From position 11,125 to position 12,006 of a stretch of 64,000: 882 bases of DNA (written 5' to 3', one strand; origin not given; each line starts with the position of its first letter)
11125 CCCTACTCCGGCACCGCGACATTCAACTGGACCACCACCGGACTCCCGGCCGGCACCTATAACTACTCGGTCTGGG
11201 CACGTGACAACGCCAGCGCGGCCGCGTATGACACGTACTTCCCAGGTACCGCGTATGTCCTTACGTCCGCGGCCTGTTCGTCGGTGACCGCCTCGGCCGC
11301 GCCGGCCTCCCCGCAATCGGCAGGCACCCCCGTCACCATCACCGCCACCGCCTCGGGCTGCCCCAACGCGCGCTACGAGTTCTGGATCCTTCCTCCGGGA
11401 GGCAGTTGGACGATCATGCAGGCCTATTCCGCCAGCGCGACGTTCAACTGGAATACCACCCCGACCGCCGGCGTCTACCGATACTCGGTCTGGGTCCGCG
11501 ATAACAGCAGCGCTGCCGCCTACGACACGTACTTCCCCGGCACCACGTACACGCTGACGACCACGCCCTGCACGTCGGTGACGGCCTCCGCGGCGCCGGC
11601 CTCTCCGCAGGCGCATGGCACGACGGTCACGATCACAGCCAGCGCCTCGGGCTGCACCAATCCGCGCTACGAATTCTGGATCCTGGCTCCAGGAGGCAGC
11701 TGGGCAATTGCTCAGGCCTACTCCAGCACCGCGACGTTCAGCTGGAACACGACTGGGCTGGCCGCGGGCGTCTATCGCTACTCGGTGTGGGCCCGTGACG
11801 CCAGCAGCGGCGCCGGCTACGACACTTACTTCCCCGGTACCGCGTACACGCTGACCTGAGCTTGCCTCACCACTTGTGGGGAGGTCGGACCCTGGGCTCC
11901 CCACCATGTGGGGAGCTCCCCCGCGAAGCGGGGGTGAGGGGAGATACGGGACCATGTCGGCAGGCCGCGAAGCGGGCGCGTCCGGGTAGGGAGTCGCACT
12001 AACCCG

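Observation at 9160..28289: Eight secreted proteins with unrelated catalytic or propeller heads share one C-terminal stalk of a ~97-aa two-cysteine repeat (40 copies)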

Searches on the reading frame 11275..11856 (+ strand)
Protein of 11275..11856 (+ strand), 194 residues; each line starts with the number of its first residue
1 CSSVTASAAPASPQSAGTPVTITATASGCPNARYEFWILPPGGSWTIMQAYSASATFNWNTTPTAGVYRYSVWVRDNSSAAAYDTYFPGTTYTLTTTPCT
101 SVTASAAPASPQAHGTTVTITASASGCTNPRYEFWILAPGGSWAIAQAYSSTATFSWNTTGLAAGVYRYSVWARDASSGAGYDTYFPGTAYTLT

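Call 11: find_homologous_proteins(query=window:11275-11856:+, max_evalue=0.00001)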
Query seq(194 aa) (194 aa): 191 proteins with E <= 0.00001 among 5961 candidates; the best 120 are listed.
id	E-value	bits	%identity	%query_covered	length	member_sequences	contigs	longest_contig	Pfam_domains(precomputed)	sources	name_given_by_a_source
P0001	4.8e-140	482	81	99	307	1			PF07495.20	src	-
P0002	3.1e-139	479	74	100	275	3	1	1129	PF07495.20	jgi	jgi:hypothetical protein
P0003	1.5e-137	473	83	100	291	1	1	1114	PF07495.20,PF05409.21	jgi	jgi:hypothetical protein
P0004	3.9e-124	430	72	94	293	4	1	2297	PF07495.20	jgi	jgi:hypothetical protein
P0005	3.9e-114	397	72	92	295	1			PF07495.20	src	-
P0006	1.5e-104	366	75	100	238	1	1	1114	PF07495.20,PF22058.3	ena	-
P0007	5.7e-101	354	59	100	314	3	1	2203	PF07495.20,PF17957.8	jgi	jgi:hypothetical protein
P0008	1.2e-96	340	84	98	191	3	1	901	PF07495.20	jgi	jgi:hypothetical protein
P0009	1.4e-96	340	61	100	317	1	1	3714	-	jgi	jgi:hypothetical protein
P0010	1.0e-94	334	59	98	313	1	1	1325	PF22352.3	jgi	jgi:hypothetical protein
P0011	2.2e-94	333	80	89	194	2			PF07495.20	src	-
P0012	4.9e-93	328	57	92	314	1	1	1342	PF07495.20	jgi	jgi:hypothetical protein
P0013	1.1e-91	324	62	84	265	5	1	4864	PF07495.20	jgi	jgi:hypothetical protein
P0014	1.8e-91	323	70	100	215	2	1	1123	PF07495.20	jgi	jgi:hypothetical protein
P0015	2.8e-91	322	55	92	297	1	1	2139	PF07495.20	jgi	jgi:hypothetical protein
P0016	6.3e-91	321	65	100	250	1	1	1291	PF07495.20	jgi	jgi:hypothetical protein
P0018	6.7e-88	311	58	100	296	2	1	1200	PF07495.20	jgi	-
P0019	1.1e-86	308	59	100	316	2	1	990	PF07495.20,PF13927.13,PF05409.21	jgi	jgi:hypothetical protein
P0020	7.1e-84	298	53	95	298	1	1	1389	PF07495.20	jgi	jgi:hypothetical protein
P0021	5.3e-79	282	55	92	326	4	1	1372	PF07495.20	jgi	jgi:hypothetical protein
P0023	8.1e-77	275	60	92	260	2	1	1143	PF07495.20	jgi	jgi:guanyl-specific ribonuclease Sa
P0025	5.4e-76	273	59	100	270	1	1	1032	PF07495.20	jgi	jgi:hypothetical protein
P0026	1.1e-75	272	58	100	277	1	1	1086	PF07495.20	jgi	jgi:cell wall-associated protease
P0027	1.7e-75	271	52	100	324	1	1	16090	PF07495.20,PF22352.3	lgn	-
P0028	5.4e-75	269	58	87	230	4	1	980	PF07495.20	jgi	jgi:hypothetical protein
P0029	1.3e-72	262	57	92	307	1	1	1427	PF07495.20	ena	-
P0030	4.7e-72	260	50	85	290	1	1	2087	PF07495.20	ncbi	-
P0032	2.4e-70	254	47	100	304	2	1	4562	PF07495.20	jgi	-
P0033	3.2e-70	254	45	90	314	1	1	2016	PF07495.20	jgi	jgi:hypothetical protein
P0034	4.5e-70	253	43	95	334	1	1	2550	PF07495.20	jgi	jgi:hypothetical protein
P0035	1.6e-69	251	55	100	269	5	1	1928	PF07495.20,PF22352.3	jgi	jgi:hypothetical protein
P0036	4.8e-69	250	57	100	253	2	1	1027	PF07495.20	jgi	jgi:hypothetical protein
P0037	1.3e-68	249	80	76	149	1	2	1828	PF07495.20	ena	-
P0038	2.5e-68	248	49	100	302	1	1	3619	PF07495.20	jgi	jgi:hypothetical protein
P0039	6.3e-68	246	66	92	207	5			PF07495.20,PF22352.3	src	-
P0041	4.8e-67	243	48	95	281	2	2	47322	PF07495.20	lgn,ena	-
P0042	1.1e-66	242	55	92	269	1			PF07495.20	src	-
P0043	1.5e-66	242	79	76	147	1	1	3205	PF07495.20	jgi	-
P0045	4.2e-65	237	56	100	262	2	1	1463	PF07495.20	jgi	jgi:hypothetical protein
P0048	1.3e-64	236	59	63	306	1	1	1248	PF07495.20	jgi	jgi:hypothetical protein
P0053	3.1e-63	231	52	92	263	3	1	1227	PF07495.20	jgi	jgi:hypothetical protein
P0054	3.4e-63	231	51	92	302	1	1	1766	PF07495.20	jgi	jgi:hypothetical protein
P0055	4.8e-63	230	69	82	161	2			PF07495.20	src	-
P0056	6.1e-63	230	66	87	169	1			PF07495.20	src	-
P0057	6.5e-63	230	60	100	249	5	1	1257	PF07495.20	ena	-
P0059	4.7e-62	227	49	95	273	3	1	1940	PF07495.20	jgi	jgi:hypothetical protein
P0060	6.1e-62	227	74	76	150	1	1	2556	PF07495.20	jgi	jgi:hypothetical protein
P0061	7.3e-62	227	46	100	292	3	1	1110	PF07495.20,PF17957.8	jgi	jgi:hypothetical protein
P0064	5.4e-61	224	52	82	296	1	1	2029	PF07495.20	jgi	jgi:hypothetical protein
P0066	1.6e-60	222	55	100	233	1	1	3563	PF07495.20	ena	-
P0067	1.7e-60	222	52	94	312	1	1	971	PF07495.20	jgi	-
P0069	1.7e-59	219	45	94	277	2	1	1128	PF07495.20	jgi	-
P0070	2.4e-59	218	53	92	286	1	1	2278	PF07495.20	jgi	jgi:plastocyanin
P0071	2.6e-59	218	51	92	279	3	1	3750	PF07495.20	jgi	jgi:hypothetical protein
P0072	3.1e-59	218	58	100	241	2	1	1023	PF07495.20,PF22352.3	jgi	jgi:hypothetical protein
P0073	4.8e-59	217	56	100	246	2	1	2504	PF07495.20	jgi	jgi:hypothetical protein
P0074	6.7e-59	217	47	99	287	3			PF07495.20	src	-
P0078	6.8e-58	214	51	87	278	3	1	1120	PF07495.20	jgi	jgi:hypothetical protein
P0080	1.3e-57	213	52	100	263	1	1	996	PF07495.20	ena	-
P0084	2.2e-55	205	56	89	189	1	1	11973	PF07495.20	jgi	-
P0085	3.2e-55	205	60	92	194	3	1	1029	PF07495.20,PF22352.3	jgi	jgi:hypothetical protein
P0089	5.3e-55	204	60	90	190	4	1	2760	PF07495.20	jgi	jgi:hypothetical protein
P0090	2.9e-54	202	48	95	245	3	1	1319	PF07495.20,PF25275.2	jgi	jgi:hypothetical protein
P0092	4.7e-54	201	52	94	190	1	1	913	PF07495.20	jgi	jgi:hypothetical protein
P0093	9.8e-54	200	61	83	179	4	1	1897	PF07495.20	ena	-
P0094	2.2e-53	199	54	98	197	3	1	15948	PF07495.20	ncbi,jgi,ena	-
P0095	1.8e-52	196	47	85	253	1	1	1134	PF07495.20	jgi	jgi:hypothetical protein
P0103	8.9e-51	190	66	76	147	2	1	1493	PF07495.20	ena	-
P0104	9.2e-51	190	53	92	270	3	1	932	PF07495.20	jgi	jgi:plastocyanin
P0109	2.0e-49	186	48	95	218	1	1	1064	PF07495.20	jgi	jgi:hypothetical protein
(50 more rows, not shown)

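Call 22: predict_structure(protein=window:11275-11856:+)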
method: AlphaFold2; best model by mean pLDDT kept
length: 194 residues; sequences in the alignment: 1
mean_pLDDT: 82.4   pTM: 0.58
mean pLDDT of the five models: 82.4, 79.1, 77.8, 77.7, 40.7
residues with pLDDT >= 90: 47; 70-90: 128; 50-70: 19; < 50: 0
segments of 3 or more residues with pLDDT < 50: none
pLDDT, mean of each block of 10 residues (from residue 1): 78 75 85 86 81 78 74 79 67 79 85 92 86 91 87 90 92 77 78 93
secondary structure, 60 per line:
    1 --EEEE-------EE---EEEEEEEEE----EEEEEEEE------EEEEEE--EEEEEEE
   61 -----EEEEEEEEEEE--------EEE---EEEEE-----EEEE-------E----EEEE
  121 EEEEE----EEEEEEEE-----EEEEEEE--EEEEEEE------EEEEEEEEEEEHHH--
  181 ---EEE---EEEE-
elements in order: E3-6 E19-27 E32-39 E46-51 E54-60 E66-76 E85-87 E91-95 E101-104 E117-125 E130-137 E143-149 E152-158 E165-175 E184-186 E190-193

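Call 26: fold_search(model_id=the predicted structure, library=pdb)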
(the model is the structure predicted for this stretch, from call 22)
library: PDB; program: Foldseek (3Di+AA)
matches with E <= 10: 1996; with E <= 0.001: 677
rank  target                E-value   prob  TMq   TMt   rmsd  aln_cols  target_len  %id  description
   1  7jwb_D                3.1e-07  1.00  0.38  0.21  12.6       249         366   14  SARS CoV2 Spike ectodomain with engineered trimerized VH binder (released 2020-10-07)
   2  8r40_A                3.2e-07  1.00  0.38  0.32  17.4       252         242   15  Crystal structure of diabody CR57 in complex with rabies virus protein G domain III (released 2024-11-06)
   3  7b17_B                1.3e-06  1.00  0.35  0.28  17.1       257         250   14  SARS-CoV-spike RBD bound to two neutralising nanobodies. (released 2021-02-10)
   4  5j75_A                2.1e-06  1.00  0.34  0.29  18.8       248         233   18  Fluorogen Activating Protein AM2.2 in complex with ML342 (released 2016-05-04)
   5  5gni_A                2.5e-06  1.00  0.41  0.40   8.2       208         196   12  The crystal structure of PECAM-1 IgL1-2 trans-homophilic dimer (released 2016-12-21)
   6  8jow_A                3.1e-06  1.00  0.35  0.31  19.6       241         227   17  Crystal structure of rabbit antibody with phosphorylated peptide bound (released 2024-06-12)
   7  4bq6_A                3.3e-06  1.00  0.34  0.33  11.9       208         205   14  Crystal structure of the RGMB-NEO1 complex form 1 (released 2013-06-12)
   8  4hjj_H                3.4e-06  1.00  0.36  0.22  12.3       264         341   17  Structure Reveals Function of the Dual Variable Domain Immunoglobulin (DVD-Ig) Molecule (released 2013-05-08)
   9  5c2b                  3.6e-06  1.00  0.37  0.31  19.1       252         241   18  anti-CXCL13 parental scFv - 3B4 (released 2015-11-04)
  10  5e55_B                3.8e-06  1.00  0.35  0.24  11.6       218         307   13  Crystal structure of mouse CNTN6 FN1-FN3 domains (released 2016-08-31)
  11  7k0z_A                4.0e-06  1.00  0.38  0.25  12.1       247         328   16  Marsupial T cell receptor Spl_157 (released 2021-03-24)
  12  5fcs_H                4.7e-06  1.00  0.35  0.29  15.7       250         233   16  Diabody (released 2016-12-14)
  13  5iwl_A                5.2e-06  1.00  0.39  0.33  12.5       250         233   16  CD47-diabody complex (released 2016-06-29)
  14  9o9a_B                5.2e-06  1.00  0.35  0.30  18.2       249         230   14  Structure of the IL-18 Surrogate Cytokine Agonist DR3087 (released 2025-09-10)
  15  9eza_A                5.4e-06  1.00  0.36  0.30  12.0       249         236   14  Interleukin-31 Receptor D1D2 in complex with Nemolizumab derived scFv (released 2025-07-16)
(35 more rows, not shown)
